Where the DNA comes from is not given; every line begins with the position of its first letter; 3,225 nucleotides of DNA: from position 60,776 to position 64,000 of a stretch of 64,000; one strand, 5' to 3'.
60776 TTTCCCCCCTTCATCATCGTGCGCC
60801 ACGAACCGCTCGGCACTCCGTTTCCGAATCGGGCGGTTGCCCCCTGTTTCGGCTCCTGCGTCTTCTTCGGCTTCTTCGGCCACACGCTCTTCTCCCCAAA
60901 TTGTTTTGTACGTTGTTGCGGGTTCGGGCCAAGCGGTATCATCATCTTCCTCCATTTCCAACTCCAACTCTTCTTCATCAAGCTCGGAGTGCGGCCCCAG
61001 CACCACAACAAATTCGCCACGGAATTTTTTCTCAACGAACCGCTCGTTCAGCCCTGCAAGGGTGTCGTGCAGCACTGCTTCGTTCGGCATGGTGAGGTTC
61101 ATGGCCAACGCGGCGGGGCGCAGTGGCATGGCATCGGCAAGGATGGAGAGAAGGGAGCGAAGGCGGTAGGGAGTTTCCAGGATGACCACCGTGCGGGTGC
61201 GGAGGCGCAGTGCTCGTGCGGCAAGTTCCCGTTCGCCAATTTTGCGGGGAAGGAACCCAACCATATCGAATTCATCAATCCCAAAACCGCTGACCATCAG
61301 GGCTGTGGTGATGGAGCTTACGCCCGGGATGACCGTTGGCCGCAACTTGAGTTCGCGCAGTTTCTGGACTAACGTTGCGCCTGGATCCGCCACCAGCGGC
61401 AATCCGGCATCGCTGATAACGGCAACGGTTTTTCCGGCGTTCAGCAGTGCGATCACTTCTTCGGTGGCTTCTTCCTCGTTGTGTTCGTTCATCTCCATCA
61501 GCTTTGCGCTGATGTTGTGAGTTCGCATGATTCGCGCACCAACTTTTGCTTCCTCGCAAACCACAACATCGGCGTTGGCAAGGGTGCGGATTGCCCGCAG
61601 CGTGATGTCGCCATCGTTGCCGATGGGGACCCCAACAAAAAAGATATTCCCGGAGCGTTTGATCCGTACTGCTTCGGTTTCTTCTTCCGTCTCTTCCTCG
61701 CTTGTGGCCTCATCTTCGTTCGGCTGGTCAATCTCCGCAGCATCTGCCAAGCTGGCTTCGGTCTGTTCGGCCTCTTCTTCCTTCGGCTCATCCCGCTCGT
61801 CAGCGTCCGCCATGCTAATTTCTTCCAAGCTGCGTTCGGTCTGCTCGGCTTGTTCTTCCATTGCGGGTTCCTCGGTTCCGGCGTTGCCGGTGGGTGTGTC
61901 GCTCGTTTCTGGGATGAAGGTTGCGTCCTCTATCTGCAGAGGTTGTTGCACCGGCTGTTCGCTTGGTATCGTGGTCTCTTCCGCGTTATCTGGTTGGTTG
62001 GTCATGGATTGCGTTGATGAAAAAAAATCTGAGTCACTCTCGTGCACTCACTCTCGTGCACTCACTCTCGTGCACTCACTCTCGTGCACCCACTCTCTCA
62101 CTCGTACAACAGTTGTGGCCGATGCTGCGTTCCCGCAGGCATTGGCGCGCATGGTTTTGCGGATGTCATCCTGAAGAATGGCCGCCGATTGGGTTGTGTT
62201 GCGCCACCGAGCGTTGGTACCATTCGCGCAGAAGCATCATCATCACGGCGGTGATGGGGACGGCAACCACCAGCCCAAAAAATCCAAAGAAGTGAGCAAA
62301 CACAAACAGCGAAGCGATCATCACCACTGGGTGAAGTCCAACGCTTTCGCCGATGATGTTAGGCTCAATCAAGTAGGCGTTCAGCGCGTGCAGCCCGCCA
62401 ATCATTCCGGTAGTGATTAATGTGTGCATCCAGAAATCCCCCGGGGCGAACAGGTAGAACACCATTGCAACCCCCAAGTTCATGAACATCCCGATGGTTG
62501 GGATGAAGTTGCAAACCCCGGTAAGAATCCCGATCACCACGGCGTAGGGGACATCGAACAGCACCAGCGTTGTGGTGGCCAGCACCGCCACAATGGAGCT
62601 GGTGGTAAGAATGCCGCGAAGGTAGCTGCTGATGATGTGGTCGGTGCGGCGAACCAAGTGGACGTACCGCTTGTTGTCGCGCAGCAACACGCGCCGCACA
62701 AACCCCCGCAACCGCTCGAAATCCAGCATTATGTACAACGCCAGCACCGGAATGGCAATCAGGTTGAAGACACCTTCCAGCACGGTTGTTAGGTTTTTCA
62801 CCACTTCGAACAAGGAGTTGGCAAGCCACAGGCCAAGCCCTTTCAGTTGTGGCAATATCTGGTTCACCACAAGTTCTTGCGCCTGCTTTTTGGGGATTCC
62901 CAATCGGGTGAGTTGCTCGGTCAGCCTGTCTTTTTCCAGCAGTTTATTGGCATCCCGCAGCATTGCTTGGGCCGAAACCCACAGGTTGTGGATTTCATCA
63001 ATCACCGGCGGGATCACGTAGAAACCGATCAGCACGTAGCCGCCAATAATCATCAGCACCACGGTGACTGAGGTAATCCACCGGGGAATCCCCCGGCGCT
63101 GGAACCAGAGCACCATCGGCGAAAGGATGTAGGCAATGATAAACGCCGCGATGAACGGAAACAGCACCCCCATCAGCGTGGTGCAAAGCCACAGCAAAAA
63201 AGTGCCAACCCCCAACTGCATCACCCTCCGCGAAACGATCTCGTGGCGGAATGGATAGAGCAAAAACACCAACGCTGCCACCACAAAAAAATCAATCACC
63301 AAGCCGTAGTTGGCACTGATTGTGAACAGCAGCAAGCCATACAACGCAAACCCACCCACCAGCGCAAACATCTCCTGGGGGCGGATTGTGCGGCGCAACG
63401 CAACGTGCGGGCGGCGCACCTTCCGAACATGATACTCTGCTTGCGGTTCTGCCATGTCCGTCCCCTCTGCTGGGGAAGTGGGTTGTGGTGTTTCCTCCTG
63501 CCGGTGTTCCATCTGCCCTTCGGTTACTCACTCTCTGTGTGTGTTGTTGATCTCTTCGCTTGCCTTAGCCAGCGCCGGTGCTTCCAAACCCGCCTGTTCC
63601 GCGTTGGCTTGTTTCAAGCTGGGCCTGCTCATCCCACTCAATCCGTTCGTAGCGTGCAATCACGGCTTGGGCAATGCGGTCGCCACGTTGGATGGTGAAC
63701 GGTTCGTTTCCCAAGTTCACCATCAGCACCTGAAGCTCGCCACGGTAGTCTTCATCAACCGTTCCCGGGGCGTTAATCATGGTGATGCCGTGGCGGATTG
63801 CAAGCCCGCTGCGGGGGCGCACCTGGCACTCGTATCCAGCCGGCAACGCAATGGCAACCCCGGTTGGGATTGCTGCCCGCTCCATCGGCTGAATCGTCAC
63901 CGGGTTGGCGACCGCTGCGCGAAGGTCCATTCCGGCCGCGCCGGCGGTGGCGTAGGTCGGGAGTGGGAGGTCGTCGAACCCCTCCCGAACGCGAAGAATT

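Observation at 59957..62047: RsmI rRNA methyltransferase with a ~330-aa Arg/Asp-rich tandem-repeat tail and an acidic N-terminal extension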

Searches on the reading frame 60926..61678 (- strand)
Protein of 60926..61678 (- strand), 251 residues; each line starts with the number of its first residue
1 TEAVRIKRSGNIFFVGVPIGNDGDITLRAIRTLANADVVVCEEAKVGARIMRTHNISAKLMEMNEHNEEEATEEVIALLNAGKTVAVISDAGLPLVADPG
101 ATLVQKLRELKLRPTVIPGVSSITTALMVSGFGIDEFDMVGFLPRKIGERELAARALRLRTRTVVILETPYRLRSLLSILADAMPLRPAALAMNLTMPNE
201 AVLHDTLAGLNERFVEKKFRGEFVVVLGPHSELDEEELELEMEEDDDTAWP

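Call 13: find_related_loci(query=window:60962-61660:-, collection=genome_contigs, flank=4000)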
Query window:60962-61660:- (233 aa) in genome_contigs; peptide patterns used: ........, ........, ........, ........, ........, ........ (x = any residue, [..] = any of these).
217 stretches matched a pattern; 8 encode a relative of the query (tblastn E <= 1e-3); 8 distinct loci.
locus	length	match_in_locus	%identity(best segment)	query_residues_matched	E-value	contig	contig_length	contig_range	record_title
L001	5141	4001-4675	95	1-225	1e-128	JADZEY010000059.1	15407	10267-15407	MAG: Armatimonadota bacterium isolate SJ842 c_000000679169, whole genome shotgun sequence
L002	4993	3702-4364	60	1-221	1e-86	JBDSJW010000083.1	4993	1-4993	MAG: Candidatus Kapaibacterium sp. isolate cluster1_bin.331 k127_12197601, whole genome shotgun sequence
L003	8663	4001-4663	60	1-221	1e-85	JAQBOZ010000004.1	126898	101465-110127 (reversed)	MAG: Chlorobiota bacterium isolate RYN_334 scaffold_1483685, whole genome shotgun sequence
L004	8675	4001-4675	39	2-226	3e-45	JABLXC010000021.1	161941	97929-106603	MAG: Anaerolineae bacterium isolate Ch132 contig21, whole genome shotgun sequence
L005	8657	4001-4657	36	9-221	2e-38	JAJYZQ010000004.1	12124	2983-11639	MAG: bacterium isolate FK5.bin30 NODE_8051_length_12124_cov_1.047429, whole genome shotgun sequence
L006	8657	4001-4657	32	3-221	7e-37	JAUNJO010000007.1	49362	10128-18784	MAG: Eubacteriales bacterium isolate S2A_St_36 NODE_156_length_49362_cov_16.090535, whole genome shotgun sequence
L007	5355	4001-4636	31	8-221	8e-33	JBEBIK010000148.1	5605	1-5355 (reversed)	MAG: Pseudobdellovibrio sp. isolate SF1_2_22 NODE_15353_length_5605_cov_4.522339, whole genome shotgun sequence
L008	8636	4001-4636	31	8-221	1e-29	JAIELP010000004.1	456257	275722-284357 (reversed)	MAG: bacterium isolate co.spades.CONCOCT.1kb_080 c_000000000002, whole genome shotgun sequence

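Call 25: search_protein_representatives(protein=window:60962-61660:-)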
Query: 233 residues. Proteins with E-value up to 0.001 (for the whole library): 15156; up to 1e-10: 9356; up to 1e-30: 1146. The best 150 are listed.
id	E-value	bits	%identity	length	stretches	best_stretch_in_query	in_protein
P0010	1.6e-132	455.9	93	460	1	1-233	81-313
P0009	9.2e-130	446.9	92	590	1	2-232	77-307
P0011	8.9e-113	391.4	97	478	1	1-195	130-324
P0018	1.9e-79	282.5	64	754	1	3-222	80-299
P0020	8.1e-79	280.5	64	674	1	2-222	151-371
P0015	1.1e-77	276.8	59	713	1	1-222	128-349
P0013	2.6e-77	275.5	61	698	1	4-222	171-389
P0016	3.3e-75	268.7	59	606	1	3-224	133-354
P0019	3.0e-74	265.6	60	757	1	3-222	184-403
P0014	6.0e-73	261.3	56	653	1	3-224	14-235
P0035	1.8e-70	253.2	58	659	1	3-222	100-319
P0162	2.2e-68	246.4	55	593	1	3-222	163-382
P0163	1.9e-64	233.5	52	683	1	2-223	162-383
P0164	1.2e-60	221.1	47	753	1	3-232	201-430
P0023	2.1e-59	217.0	50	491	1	3-223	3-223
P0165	1.1e-58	214.7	51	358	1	2-220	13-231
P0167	4.0e-56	206.3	49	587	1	2-221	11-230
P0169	2.2e-55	203.9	48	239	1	4-223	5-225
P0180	1.8e-52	194.4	45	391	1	1-221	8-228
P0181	2.5e-52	193.9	47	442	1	4-221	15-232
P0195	2.2e-50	187.6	45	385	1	3-222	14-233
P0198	1.4e-49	184.9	43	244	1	2-224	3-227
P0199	3.4e-49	183.7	47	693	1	3-221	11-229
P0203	6.8e-48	179.4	45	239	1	3-224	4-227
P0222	2.4e-44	167.9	42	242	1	3-223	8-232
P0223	5.7e-44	166.6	40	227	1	1-221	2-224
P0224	1.0e-43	165.8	41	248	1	3-222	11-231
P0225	1.3e-43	165.5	39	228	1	3-225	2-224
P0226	1.6e-43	165.1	40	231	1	3-222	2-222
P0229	1.8e-42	161.7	39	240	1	5-223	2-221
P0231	7.9e-42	159.6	39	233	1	2-221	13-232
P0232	8.5e-42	159.5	40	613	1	3-223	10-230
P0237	1.6e-41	158.6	41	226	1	2-221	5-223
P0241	2.7e-41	157.9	42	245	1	4-219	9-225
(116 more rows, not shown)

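Call 31: list_cluster_members(proteins=[P0169, P0223, P0199, P0167, P0181, P0165, P0180, P0195, P0164, P0232])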
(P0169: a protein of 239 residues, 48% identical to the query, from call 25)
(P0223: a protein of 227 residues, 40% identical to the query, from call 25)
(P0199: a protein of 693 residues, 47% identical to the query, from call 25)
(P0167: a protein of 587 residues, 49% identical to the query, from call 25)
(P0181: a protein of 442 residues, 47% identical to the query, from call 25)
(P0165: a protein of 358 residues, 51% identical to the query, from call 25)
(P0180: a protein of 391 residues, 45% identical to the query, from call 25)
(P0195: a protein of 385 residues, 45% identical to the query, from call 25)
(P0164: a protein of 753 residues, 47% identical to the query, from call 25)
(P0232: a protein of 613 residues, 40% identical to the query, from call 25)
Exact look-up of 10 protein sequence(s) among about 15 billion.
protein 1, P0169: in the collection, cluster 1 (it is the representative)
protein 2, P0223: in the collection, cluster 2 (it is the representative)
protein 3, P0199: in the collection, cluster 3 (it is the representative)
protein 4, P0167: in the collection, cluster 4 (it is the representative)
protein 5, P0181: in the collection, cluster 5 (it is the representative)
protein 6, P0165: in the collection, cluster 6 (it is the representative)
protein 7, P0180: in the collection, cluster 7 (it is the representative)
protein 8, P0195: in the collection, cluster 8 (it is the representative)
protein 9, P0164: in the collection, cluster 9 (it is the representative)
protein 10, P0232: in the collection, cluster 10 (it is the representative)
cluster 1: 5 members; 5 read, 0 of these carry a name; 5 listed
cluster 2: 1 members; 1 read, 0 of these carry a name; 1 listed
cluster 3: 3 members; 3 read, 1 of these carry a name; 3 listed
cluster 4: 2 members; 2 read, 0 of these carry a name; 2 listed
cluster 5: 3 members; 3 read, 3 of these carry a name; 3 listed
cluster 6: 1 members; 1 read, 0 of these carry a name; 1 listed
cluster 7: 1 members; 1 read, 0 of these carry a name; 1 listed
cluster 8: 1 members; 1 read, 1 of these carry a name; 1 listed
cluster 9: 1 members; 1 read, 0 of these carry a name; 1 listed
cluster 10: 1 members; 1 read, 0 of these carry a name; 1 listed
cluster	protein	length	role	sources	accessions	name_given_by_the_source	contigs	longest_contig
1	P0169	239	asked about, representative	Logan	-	-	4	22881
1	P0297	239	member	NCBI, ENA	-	-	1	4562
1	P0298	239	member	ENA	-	-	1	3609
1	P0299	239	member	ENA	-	-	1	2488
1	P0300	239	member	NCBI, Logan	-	-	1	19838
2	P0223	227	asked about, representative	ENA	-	-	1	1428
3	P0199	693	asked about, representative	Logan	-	-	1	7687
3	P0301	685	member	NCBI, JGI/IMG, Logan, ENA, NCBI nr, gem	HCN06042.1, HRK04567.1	MAG TPA: 16S rRNA (cytidine(1402)-2'-O)-methyltransferase [Bacteroidetes bacterium] | 16S rRNA (cytidine(1402)-2'-O)-methyltransferase [Bacteroidota bacterium]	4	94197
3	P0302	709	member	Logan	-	-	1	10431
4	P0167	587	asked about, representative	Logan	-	-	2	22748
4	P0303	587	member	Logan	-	-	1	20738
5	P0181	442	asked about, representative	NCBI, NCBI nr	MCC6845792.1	MAG: 16S rRNA (cytidine(1402)-2'-O)-methyltransferase, partial [Bacteroidetes bacterium] | 16S rRNA (cytidine(1402)-2'-O)-methyltransferase [Bacteroidota bacterium]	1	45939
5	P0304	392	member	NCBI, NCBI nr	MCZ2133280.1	MAG: 16S rRNA (cytidine(1402)-2'-O)-methyltransferase, partial [Bacteroidetes bacterium] | 16S rRNA (cytidine(1402)-2'-O)-methyltransferase [Bacteroidota bacterium]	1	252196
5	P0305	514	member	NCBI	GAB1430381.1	hypothetical protein MASR2M18_12140 [Ignavibacteria bacterium]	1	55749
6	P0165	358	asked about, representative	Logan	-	-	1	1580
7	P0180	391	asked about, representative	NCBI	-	-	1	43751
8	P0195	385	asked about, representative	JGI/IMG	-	16S rRNA (cytidine1402-2'-O)-methyltransferase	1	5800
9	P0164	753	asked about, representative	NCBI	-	-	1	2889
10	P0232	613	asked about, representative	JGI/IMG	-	-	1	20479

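Call 45: search_solved_structures(query=window:60926-61678:-, show_alignments=3, max_evalue=1e-20)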
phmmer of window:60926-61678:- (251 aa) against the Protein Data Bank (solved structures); distinct sequences matched with E-value up to 1e-20: 3.
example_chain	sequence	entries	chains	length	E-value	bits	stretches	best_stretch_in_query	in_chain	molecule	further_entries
3kwp_A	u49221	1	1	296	3.1e-36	128.3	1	7-230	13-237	Predicted methyltransferase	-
9pzg_V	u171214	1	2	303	1.5e-34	122.7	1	9-238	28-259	Ribosomal RNA small subunit methyltransferase I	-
5hw4_A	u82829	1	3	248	2.1e-34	122.3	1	10-238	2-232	Ribosomal RNA small subunit methyltransferase I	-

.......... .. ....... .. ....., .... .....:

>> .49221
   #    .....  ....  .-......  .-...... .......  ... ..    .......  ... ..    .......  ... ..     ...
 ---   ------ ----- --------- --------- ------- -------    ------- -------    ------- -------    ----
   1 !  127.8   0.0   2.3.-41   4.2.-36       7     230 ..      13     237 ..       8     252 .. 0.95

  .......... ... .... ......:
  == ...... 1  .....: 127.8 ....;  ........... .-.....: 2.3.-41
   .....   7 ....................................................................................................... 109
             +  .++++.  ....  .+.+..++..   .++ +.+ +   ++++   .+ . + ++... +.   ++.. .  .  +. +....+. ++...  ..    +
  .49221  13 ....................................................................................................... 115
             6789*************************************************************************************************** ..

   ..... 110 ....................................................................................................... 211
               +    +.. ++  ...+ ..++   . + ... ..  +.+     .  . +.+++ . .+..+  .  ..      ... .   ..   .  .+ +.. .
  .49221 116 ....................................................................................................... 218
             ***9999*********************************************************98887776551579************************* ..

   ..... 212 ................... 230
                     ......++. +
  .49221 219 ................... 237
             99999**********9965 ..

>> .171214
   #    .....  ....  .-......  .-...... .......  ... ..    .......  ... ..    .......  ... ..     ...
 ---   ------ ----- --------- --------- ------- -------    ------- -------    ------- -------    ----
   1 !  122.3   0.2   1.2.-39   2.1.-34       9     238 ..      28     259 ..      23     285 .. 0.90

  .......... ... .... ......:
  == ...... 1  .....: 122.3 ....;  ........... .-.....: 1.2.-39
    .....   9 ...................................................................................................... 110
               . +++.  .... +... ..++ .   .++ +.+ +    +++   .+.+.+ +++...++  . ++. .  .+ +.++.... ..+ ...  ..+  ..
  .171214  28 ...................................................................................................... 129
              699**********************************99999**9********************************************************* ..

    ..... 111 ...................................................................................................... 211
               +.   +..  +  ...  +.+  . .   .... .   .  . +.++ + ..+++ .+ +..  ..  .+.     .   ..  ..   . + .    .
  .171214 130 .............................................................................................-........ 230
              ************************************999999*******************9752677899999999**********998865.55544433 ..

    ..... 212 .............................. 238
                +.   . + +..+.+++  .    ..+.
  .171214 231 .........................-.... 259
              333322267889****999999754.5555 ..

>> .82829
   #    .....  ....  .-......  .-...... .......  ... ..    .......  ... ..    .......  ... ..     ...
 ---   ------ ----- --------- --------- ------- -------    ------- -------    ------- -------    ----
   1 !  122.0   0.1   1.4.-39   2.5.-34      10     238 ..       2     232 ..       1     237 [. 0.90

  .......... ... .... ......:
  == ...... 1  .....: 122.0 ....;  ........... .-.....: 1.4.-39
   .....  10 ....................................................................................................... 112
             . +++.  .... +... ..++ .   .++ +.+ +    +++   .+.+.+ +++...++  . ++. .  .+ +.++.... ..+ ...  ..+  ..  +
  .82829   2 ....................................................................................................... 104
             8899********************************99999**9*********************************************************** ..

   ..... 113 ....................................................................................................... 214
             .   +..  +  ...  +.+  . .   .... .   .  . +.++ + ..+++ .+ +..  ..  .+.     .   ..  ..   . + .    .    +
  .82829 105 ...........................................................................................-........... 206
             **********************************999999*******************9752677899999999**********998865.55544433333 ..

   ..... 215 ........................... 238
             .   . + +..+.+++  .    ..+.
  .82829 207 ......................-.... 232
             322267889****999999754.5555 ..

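Call 61: list_cluster_members(proteins=[P0198, P0203, P0222, P0224, P0225, P0226, P0229, P0231, P0237, P0241])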
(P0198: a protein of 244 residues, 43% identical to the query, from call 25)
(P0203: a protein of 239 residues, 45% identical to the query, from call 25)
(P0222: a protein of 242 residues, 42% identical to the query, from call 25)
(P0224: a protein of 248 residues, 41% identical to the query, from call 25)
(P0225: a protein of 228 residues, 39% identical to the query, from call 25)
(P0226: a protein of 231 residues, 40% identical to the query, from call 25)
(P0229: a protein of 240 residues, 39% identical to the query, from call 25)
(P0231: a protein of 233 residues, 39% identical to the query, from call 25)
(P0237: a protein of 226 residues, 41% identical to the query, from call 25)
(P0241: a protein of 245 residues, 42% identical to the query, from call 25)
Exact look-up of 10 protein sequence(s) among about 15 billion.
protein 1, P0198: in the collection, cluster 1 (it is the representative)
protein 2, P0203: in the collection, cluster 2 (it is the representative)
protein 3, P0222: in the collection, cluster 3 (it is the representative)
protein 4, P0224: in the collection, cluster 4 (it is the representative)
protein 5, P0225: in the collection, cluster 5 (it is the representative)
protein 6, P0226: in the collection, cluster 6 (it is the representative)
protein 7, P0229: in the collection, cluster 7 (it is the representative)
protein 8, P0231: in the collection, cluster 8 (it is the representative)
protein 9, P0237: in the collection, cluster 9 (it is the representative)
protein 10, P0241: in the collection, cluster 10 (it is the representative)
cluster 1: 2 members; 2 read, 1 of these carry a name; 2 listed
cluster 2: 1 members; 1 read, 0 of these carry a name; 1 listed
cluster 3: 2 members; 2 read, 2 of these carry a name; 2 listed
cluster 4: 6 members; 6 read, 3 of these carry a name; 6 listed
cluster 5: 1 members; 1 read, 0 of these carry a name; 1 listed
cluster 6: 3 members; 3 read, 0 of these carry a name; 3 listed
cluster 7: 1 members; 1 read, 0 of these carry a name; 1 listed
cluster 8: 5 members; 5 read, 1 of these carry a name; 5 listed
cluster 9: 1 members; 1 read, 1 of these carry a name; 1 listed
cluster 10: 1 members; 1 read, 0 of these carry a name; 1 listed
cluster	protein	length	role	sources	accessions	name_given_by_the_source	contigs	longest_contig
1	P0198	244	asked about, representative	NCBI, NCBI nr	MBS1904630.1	MAG: 16S rRNA (cytidine(1402)-2'-O)-methyltransferase [Bacteroidetes bacterium] | 16S rRNA (cytidine(1402)-2'-O)-methyltransferase [Bacteroidota bacterium]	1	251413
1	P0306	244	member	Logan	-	-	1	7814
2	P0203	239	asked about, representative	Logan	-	-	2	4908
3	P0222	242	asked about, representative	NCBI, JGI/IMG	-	16S rRNA (cytidine1402-2'-O)-methyltransferase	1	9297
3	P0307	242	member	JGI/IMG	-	16S rRNA (cytidine1402-2'-O)-methyltransferase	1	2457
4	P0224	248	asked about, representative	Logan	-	-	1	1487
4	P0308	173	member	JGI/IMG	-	16S rRNA (cytidine1402-2'-O)-methyltransferase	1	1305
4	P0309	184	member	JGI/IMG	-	16S rRNA (cytidine1402-2'-O)-methyltransferase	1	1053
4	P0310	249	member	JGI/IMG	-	16S rRNA (cytidine1402-2'-O)-methyltransferase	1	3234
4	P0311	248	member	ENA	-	-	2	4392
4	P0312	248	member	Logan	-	-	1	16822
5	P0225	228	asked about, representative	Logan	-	-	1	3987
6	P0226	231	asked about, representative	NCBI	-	-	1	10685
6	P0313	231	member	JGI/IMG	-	-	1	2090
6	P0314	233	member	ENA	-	-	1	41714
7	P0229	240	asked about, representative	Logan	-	-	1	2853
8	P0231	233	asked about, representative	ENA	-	-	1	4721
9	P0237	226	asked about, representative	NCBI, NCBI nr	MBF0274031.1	MAG: 16S rRNA (cytidine(1402)-2'-O)-methyltransferase [Nitrospinae bacterium] | 16S rRNA (cytidine(1402)-2'-O)-methyltransferase [Nitrospinota bacterium]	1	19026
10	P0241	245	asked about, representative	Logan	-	-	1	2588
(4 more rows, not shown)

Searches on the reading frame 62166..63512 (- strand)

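Call 62: search_protein_families(library=pfam, proteins=[window:62166-63512:-], max_evalue=0.01)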
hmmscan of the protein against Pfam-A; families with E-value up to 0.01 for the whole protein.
window:62166-63512:- (448 aa): 1 family
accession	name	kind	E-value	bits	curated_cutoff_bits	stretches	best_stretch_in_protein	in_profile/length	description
PF01594.21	AI-2E_transport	-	3.6e-51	174.7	34.3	1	104-431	8-326/327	AI-2E family transporter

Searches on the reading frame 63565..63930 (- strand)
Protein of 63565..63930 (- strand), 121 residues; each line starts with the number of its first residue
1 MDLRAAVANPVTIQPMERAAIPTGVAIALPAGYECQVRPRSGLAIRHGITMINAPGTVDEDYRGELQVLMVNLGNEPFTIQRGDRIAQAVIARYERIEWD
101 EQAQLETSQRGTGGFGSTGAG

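Call 62: search_protein_families(library=pfam, proteins=[window:63565-63930:-], max_evalue=0.01)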
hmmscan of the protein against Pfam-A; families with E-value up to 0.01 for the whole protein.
window:63565-63930:- (121 aa): 2 families
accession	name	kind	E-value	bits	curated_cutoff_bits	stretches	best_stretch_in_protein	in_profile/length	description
PF00692.24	dUTPase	-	3.6e-28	98.4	22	1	7-119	20-129/129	dUTPase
PF22769.1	DCD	-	8.8e-09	36.1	27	1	10-93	70-152/153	dCTP deaminase-like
